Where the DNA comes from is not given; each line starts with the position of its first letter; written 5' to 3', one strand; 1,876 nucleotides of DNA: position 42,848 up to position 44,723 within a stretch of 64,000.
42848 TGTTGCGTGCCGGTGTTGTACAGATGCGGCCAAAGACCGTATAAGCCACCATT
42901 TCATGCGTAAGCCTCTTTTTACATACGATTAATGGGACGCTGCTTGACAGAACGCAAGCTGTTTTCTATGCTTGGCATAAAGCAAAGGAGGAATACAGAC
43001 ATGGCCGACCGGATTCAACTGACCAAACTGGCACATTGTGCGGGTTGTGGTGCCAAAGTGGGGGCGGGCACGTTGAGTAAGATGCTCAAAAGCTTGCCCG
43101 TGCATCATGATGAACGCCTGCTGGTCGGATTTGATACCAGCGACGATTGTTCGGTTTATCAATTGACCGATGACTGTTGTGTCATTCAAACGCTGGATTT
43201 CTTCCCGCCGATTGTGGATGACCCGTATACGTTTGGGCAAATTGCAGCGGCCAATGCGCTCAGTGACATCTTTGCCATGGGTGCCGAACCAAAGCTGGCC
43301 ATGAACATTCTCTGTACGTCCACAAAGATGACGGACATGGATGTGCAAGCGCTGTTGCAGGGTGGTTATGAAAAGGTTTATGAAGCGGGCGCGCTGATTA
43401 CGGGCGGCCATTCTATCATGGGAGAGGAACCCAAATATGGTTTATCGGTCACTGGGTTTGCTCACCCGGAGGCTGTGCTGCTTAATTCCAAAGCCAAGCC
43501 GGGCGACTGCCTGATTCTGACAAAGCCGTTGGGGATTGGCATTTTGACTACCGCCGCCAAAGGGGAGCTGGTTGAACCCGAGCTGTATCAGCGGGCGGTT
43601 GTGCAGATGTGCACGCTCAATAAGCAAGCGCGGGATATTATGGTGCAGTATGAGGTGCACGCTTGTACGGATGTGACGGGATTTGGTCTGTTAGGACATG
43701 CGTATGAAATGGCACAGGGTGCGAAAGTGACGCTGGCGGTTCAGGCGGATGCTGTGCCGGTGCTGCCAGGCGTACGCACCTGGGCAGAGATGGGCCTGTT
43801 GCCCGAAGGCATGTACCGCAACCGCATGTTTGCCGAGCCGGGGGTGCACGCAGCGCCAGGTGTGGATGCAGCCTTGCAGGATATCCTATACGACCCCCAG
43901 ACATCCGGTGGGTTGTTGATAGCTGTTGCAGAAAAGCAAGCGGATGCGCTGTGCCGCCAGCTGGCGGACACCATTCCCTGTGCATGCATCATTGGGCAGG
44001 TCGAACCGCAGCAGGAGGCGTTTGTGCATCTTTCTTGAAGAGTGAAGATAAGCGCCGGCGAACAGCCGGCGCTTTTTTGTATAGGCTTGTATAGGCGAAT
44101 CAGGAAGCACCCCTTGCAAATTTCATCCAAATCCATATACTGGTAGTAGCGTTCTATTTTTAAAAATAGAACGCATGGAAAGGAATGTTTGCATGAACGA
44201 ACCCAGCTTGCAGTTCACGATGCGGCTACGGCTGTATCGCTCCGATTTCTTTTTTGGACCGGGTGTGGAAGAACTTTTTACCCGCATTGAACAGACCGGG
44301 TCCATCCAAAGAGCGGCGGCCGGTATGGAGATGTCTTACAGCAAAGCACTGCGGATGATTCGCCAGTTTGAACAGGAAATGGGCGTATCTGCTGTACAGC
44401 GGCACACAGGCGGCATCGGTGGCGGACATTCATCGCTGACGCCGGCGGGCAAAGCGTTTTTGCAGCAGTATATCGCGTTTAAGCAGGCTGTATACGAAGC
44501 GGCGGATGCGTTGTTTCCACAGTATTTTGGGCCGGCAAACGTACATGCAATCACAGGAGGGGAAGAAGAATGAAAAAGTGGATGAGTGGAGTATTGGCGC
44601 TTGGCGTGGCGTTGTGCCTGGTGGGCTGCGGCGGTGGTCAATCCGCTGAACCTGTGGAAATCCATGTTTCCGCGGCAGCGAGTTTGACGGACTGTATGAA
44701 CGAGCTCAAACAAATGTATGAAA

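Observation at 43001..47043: Cys-type selD immediately followed by modE-like plus modABC: possible selenium-molybdenum link (orphan-SelD scenario)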

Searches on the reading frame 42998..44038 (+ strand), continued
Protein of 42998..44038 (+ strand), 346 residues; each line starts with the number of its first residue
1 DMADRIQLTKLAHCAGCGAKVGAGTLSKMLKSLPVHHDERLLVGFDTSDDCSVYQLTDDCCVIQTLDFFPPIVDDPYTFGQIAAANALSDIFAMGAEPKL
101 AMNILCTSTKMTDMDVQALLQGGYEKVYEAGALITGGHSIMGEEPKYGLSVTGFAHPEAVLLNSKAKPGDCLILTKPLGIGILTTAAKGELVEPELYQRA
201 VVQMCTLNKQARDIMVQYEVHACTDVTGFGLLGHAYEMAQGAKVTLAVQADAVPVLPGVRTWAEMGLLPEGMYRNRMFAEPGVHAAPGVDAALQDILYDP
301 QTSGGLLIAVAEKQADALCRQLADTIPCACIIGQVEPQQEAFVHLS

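Call 55: find_encoding_contigs(protein=P0137, flank=10000, max_places=1)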
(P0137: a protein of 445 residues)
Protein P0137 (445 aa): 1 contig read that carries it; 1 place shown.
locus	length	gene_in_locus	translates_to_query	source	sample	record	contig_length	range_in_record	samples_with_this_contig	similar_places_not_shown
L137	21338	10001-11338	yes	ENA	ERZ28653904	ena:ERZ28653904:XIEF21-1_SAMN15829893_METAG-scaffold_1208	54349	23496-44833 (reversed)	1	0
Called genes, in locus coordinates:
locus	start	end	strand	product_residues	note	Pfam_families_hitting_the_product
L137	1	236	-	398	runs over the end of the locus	PF00486:Trans_reg_C (faint), PF03704:BTAD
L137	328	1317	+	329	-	PF04473:DUF553, PF01841:Transglut_core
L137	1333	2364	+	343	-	PF00482:T2SSF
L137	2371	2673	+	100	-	-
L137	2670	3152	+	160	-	PF16152:DUF4860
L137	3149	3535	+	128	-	-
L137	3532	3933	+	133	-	-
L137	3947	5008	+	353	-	PF00437:T2SSE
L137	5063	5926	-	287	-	PF02645:DegV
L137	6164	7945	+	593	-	PF00664:ABC_membrane, PF00005:ABC_tran, PF02463:SMC_N (faint)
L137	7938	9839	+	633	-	PF00664:ABC_membrane, PF00005:ABC_tran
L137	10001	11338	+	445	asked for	PF00586:AIRS, PF02769:AIRS_C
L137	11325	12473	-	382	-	PF00266:Aminotran_5, PF01212:Beta_elim_lyase, PF01041:DegT_DnrJ_EryC1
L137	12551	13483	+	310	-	PF00126:HTH_1, PF03466:LysR_substrate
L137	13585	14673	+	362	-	PF04143:Sulf_transp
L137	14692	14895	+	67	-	PF01206:TusA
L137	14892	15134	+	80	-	PF11823:Se_S_carrier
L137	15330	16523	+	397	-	PF00480:ROK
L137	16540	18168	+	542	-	PF00251:Glyco_hydro_32N, PF22847:Glyco_hydro_43_rel (faint)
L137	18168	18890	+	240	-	PF13353:Fer4_12, PF04055:Radical_SAM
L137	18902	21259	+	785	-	PF02901:PFL-like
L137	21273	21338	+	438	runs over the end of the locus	PF00370:FGGY_N, PF02782:FGGY_C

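Call 56: find_encoding_contigs(protein=P0139, flank=10000, max_places=1)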
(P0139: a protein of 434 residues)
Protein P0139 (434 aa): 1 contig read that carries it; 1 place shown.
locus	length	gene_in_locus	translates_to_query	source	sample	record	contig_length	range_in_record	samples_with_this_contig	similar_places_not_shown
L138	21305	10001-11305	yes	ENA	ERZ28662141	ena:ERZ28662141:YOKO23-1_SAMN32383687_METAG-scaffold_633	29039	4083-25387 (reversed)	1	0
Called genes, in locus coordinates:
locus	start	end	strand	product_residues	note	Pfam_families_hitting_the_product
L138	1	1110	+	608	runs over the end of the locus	PF00664:ABC_membrane, PF00005:ABC_tran, PF02463:SMC_N (weak)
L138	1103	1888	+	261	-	PF17774:YlmH_RBD, PF01479:S4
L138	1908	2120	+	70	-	PF05979:DUF896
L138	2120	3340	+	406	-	PF10112:Halogen_Hydrol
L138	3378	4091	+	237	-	PF12682:Flavodoxin_4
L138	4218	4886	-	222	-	-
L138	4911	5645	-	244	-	-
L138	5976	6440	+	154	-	PF00149:Metallophos, PF12850:Metallophos_2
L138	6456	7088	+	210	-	-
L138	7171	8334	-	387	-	PF00266:Aminotran_5, PF01212:Beta_elim_lyase (weak)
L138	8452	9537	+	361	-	PF04143:Sulf_transp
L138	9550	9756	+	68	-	PF01206:TusA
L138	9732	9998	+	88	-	PF11823:Se_S_carrier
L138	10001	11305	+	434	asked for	PF00586:AIRS, PF02769:AIRS_C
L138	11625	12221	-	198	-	-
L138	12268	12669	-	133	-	-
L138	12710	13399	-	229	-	-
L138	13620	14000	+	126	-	-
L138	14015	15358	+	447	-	PF08486:SpoIID (weak), PF01471:PG_binding_1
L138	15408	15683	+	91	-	-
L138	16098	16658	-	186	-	PF07155:ECF-ribofla_trS (faint), PF09515:Thia_YuaJ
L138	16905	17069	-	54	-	PF12833:HTH_18, PF00165:HTH_AraC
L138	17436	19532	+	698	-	PF01368:DHH, PF02272:DHHA1, PF17768:RecJ_OB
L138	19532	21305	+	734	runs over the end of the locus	PF13328:HD_4, PF01966:HD, PF04607:RelA_SpoT, PF02824:TGS, PF19296:RelA_AH, PF28438:RelA_RIS, PF13291:ACT_4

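Call 57: find_encoding_contigs(protein=P0144, flank=10000, max_places=1)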
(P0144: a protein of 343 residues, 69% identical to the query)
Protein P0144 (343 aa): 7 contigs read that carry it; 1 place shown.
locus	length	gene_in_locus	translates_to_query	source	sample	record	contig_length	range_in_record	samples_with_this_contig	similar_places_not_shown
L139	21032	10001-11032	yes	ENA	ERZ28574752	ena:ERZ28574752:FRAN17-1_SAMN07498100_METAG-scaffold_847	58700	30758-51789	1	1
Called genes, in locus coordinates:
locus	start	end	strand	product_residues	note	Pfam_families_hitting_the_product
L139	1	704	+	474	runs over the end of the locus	PF03323:GerA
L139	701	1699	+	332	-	PF25198:Spore_GerAC_N, PF05504:Spore_GerAC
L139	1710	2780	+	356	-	PF03845:Spore_permease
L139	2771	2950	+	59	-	-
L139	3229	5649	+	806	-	PF00133:tRNA-synt_1, PF09334:tRNA-synt_1g, PF13603:tRNA-synt_1_2, PF00133:tRNA-synt_1, PF08264:Anticodon_1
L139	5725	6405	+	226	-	PF12146:Hydrolase_4 (weak), PF00561:Abhydrolase_1 (faint), PF12697:Abhydrolase_6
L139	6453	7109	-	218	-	PF19700:DUF6198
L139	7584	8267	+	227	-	PF19842:YqeC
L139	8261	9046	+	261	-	-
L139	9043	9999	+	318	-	PF13478:XdhC_C, PF02625:XdhC_CoxI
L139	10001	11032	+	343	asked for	PF00586:AIRS, PF02769:AIRS_C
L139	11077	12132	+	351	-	PF04143:Sulf_transp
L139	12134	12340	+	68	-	PF01206:TusA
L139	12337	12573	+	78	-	PF11823:Se_S_carrier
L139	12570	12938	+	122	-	-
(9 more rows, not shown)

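Call 58: find_encoding_contigs(protein=P0157, flank=10000, max_places=1)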
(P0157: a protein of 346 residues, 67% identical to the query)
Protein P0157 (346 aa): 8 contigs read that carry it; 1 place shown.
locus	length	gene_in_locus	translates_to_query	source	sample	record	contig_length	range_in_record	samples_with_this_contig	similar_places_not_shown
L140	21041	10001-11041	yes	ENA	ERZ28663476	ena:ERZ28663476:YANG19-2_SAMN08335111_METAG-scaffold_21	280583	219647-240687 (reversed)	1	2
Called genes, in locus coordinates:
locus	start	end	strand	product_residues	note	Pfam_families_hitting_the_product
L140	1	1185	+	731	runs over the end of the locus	PF16875:Glyco_hydro_36N, PF02065:Melibiase, PF16874:Glyco_hydro_36C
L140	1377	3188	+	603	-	PF00128:Alpha-amylase, PF14701:hDGE_amylase, PF22582:Amylosucrase_C-like (faint)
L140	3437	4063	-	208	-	-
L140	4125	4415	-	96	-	PF01381:HTH_3 (weak)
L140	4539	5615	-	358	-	PF01497:Peripla_BP_2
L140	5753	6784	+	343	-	PF01032:FecCD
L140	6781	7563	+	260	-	PF02463:SMC_N (weak), PF00005:ABC_tran, PF13304:AAA_21 (faint)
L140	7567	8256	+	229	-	PF19842:YqeC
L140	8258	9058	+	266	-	-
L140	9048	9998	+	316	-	PF13478:XdhC_C, PF02625:XdhC_CoxI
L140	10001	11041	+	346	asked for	PF00586:AIRS, PF02769:AIRS_C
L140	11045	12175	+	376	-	PF00155:Aminotran_1_2, PF00266:Aminotran_5, PF01041:DegT_DnrJ_EryC1 (weak), PF01053:Cys_Met_Meta_PP, PF01212:Beta_elim_lyase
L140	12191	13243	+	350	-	PF04143:Sulf_transp (weak)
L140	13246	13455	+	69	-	PF01206:TusA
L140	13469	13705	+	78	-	PF11823:Se_S_carrier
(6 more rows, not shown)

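Call 59: find_encoding_contigs(protein=P0138, flank=10000, max_places=1)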
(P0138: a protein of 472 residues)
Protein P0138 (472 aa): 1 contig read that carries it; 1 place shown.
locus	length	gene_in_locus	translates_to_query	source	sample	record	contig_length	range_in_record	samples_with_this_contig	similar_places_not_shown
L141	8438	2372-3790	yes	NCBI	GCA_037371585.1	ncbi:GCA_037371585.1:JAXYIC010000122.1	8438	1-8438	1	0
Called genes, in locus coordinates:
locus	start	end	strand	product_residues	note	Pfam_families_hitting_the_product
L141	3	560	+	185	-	?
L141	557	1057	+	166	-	PF00111:Fer2 (weak), PF01799:Fer2_2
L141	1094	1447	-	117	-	PF00126:HTH_1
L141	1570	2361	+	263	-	-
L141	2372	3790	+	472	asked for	PF00586:AIRS, PF02769:AIRS_C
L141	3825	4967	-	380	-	PF00266:Aminotran_5, PF00155:Aminotran_1_2, PF01041:DegT_DnrJ_EryC1 (faint)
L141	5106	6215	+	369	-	PF04143:Sulf_transp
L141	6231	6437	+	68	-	PF01206:TusA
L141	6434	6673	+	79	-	PF11823:Se_S_carrier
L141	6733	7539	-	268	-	PF00702:Hydrolase, PF13344:Hydrolase_6, PF13419:HAD_2 (faint), PF13242:Hydrolase_like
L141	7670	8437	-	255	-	?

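Call 68: search_solved_structures(query=window:43001-44038:+, max_evalue=1e-20, show_alignments=2)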
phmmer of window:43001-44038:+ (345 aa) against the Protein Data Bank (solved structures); distinct sequences matched with E-value up to 1e-20: 6.
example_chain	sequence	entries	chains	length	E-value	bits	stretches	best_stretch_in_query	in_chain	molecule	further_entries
3u0o_A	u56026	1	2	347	7.6e-74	252.2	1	4-316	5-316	Selenide, water dikinase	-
2yye_A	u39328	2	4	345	2.7e-59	204.4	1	5-317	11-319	Selenide, water dikinase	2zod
2zau_A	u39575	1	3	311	9.7e-51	176.3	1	30-317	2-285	Selenide, water dikinase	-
9hjt_F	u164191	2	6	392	2.7e-38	135.4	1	5-256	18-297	Selenide, water dikinase 1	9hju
3fd5_A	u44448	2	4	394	2.8e-38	135.3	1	5-256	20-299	Selenide, water dikinase 1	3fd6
5l16_A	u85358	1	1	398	3.2e-27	99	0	5-201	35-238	Putative selenophosphate synthetase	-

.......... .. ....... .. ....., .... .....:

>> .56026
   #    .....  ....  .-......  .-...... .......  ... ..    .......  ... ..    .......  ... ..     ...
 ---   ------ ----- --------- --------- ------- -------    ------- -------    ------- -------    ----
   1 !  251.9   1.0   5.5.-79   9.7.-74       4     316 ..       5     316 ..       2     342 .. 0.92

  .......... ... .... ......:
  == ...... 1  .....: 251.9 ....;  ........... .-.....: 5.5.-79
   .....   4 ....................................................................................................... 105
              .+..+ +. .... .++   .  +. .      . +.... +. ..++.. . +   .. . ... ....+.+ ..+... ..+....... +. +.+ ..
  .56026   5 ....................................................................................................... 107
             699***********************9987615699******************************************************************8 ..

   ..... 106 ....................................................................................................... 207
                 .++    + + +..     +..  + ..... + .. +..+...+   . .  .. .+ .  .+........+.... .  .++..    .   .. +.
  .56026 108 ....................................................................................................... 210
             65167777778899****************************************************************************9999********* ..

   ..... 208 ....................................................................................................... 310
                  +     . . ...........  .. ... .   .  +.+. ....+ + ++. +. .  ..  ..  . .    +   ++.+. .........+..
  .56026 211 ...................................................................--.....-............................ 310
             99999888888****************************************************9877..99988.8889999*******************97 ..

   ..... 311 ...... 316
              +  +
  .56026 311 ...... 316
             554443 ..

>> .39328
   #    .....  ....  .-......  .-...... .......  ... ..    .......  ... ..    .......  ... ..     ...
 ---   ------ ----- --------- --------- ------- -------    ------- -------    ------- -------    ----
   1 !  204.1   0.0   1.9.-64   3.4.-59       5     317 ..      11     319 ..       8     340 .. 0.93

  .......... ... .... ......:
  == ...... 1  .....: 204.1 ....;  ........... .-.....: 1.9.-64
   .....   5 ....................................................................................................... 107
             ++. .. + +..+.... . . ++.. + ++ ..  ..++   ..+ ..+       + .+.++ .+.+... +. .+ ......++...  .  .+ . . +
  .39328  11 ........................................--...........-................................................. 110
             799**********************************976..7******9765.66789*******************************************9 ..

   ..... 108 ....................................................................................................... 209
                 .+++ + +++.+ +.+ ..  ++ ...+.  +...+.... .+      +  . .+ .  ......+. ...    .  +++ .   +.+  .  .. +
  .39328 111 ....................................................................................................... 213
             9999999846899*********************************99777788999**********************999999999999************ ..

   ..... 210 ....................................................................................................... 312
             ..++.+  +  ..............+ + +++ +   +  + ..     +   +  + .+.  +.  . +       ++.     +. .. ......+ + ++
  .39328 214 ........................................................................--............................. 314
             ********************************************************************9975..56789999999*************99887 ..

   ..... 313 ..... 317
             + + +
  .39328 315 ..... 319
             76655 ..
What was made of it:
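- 43001..44038 (+): selD: selenide, water dikinase (selenophosphate synthetase), Cys-type, monocistronic. Aligns with PDB 3U0O, Cys16/Lys19 matching E. coli Cys17/Lys20 (call 68).
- On SelD (selenide, water dikinase; TIGR00476): The alignment to 3U0O places Cys16 and Lys19 at those positions, with Ala at the Cys19 position (call 68).
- Checked: Aligned to E. coli SelD (PDB 3U0O), Cys16 and Lys19 match the catalytic Cys17 and Lys20, and Ala18 replaces Cys19 (call 68).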

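Call 69: find_encoding_contigs(protein=P0001, flank=300, max_places=10)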
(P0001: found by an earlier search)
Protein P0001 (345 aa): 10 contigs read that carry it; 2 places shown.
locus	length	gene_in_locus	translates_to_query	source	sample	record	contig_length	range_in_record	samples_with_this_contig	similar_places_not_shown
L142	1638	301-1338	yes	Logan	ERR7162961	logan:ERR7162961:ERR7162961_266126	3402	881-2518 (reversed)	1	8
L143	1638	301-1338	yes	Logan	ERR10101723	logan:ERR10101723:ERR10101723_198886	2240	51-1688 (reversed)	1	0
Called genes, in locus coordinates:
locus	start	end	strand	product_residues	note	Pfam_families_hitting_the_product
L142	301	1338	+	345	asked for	PF00586:AIRS, PF02769:AIRS_C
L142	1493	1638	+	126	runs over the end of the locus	PF00126:HTH_1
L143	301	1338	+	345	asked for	PF00586:AIRS, PF02769:AIRS_C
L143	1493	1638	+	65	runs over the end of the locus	?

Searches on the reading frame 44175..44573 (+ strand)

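Call 3: search_protein_families(library=pfam, proteins=[window:44175-44573:+])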
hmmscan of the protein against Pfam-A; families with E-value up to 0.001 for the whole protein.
window:44175-44573:+ (132 aa): 1 family
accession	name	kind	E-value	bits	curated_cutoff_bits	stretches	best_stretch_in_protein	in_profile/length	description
PF00126.33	HTH_1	-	1.8e-10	41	26.6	1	33-93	5-60/60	Bacterial regulatory helix-turn-helix protein, lysR family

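Call 6: search_protein_families(library=ncbifam, proteins=[window:44175-44573:+])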
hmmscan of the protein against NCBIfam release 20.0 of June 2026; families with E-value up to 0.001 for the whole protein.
window:44175-44573:+ (132 aa): 7 families
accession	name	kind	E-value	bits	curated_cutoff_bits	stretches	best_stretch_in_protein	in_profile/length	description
TIGR00637.1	ModE_repress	subfamily_domain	2.3e-16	59.7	98.5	1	33-114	8-89/100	ModE molybdate transport repressor domain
NF007957.0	PRK10676.1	equivalog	1e-10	41.2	369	1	18-113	9-103/263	molybdenum-dependent transcriptional regulator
NF040888.1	trans_reg_YafC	equivalog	4.1e-07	29.2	470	1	34-116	10-87/293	DNA-binding transcriptional regulator YafC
TIGR02424.1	TF_pcaQ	equivalog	0.00012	21.1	303.8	1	34-100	10-71/300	pca operon transcription factor PcaQ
NF047711.1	PutUtilRegPtrR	equivalog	0.00013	21.2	400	1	33-99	7-68/283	putrescine utilization regulator PtrR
NF045775.1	acetoin_reg_AlsR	exception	0.00065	19.3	430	1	45-107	19-76/290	acetoin biosynthesis transcriptional regulator AlsR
NF007667.0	PRK10341.1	equivalog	0.00075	18.6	308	1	35-102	15-77/312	transcriptional regulator TdcA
